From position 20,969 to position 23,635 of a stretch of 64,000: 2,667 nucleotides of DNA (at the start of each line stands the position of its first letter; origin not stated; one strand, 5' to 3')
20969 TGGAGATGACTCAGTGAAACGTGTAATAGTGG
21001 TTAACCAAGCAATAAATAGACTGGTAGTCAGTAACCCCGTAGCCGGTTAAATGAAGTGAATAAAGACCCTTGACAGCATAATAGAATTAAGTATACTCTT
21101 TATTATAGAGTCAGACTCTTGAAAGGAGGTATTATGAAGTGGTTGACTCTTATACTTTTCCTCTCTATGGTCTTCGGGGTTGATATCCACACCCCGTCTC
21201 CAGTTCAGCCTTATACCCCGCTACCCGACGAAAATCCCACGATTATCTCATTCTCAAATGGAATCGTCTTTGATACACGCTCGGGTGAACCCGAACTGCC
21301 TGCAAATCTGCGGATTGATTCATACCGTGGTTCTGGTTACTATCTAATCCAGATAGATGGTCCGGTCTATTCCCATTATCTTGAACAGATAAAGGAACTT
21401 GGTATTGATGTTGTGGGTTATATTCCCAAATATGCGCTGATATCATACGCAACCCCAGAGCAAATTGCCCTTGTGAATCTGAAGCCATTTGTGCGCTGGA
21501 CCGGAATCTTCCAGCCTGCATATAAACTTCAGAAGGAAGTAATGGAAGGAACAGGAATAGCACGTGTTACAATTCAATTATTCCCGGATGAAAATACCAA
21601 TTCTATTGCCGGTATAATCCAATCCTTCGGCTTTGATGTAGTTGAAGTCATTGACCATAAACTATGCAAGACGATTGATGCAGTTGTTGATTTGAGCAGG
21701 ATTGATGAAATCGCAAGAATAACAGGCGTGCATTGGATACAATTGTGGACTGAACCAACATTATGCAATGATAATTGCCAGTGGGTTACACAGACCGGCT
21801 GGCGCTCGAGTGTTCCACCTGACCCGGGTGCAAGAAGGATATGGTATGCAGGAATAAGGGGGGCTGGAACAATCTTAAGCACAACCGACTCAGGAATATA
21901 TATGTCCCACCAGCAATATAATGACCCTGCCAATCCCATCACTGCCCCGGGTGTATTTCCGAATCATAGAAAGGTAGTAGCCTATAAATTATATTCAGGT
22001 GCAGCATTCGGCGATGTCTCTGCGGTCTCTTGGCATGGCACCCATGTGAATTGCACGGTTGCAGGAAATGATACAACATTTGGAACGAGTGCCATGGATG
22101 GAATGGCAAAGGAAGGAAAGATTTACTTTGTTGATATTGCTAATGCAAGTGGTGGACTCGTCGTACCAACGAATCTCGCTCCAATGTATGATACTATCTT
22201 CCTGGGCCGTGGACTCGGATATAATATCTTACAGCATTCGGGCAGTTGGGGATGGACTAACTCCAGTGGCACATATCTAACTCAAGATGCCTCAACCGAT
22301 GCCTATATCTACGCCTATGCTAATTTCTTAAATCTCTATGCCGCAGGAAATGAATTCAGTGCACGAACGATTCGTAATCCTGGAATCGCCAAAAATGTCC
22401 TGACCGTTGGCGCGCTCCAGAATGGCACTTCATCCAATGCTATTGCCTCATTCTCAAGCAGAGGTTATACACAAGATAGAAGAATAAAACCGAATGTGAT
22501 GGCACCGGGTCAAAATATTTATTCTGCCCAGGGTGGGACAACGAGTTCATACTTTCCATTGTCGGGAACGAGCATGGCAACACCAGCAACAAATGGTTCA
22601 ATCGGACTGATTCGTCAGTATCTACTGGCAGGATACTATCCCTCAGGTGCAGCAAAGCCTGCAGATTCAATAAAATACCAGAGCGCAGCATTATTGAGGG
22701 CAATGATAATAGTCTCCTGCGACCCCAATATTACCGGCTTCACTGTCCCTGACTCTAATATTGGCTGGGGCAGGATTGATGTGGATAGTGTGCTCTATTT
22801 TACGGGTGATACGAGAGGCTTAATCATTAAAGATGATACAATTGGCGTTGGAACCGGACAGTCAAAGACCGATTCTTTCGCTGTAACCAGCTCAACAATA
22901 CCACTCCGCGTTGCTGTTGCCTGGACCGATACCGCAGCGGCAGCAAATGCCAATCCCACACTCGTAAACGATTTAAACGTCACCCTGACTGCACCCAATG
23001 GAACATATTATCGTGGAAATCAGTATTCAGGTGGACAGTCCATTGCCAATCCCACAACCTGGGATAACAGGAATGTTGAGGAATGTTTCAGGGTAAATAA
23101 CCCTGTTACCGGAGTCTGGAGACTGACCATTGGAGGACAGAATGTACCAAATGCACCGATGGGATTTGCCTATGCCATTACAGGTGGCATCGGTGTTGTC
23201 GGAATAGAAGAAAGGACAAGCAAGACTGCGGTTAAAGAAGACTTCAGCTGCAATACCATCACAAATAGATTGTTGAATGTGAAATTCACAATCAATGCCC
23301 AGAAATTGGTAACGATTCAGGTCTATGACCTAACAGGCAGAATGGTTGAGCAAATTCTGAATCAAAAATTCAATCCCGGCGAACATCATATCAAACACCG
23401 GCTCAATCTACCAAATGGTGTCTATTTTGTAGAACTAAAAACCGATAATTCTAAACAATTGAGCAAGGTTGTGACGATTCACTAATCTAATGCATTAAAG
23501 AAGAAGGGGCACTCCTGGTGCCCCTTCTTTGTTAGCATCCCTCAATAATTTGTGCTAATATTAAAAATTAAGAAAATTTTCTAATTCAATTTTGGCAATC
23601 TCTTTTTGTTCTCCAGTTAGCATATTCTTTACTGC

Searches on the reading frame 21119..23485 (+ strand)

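Call 67: search_protein_families(library=pfam, proteins=[window:21119-23485:+], max_evalue=0.001)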
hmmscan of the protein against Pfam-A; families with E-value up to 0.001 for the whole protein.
window:21119-23485:+ (788 aa): 2 families
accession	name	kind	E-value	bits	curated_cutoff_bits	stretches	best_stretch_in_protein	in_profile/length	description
PF00082.27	Peptidase_S8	-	1.1e-25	91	21.8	1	249-551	2-288/288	Subtilase family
PF18962.6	Por_Secre_tail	-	9.1e-08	32.7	27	1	719-785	10-74/75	Secretion system C-terminal sorting domain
